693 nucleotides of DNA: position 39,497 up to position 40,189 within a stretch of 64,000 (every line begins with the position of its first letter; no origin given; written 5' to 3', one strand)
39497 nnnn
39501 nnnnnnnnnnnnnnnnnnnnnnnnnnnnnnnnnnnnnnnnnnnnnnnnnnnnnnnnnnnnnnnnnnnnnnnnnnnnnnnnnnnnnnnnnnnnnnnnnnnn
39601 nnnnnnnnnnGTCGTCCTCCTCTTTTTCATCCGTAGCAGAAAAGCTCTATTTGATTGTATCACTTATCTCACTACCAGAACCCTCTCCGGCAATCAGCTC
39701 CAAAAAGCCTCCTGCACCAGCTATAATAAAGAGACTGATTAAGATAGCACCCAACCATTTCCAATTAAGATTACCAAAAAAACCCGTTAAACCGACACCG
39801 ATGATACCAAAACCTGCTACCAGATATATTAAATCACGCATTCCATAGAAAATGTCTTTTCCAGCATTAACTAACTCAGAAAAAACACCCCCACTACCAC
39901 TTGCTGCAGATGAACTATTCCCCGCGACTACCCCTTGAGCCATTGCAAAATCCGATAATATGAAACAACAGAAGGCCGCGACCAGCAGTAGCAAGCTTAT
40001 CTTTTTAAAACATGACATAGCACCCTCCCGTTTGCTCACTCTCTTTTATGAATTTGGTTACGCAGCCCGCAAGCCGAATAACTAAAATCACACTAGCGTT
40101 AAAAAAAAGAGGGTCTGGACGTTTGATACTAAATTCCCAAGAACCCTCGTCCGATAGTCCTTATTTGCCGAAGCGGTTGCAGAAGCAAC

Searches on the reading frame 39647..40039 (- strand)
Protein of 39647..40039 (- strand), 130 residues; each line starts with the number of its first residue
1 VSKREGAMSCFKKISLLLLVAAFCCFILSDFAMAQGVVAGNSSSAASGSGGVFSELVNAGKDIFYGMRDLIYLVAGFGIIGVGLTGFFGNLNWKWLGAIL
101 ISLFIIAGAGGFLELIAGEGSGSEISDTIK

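Call 3: search_protein_families(library=pfam, proteins=[window:39647-40039:-], max_evalue=0.1)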
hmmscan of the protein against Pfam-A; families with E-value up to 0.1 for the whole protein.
window:39647-40039:- (130 aa): 2 families
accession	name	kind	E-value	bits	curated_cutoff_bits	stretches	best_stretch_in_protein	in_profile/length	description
PF04956.18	TrbC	-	5.1e-06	27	27.9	1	13-114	9-96/98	TrbC/VIRB2 pilin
PF18356.7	DUF5608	-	0.084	13.3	25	0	51-73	29-51/56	Domain of unknown function (DUF5608)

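Call 57: search_protein_families(library=ncbifam, proteins=[window:39647-40039:-], max_evalue=0.01)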
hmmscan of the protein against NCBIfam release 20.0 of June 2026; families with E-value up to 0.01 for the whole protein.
window:39647-40039:- (130 aa): 0 families
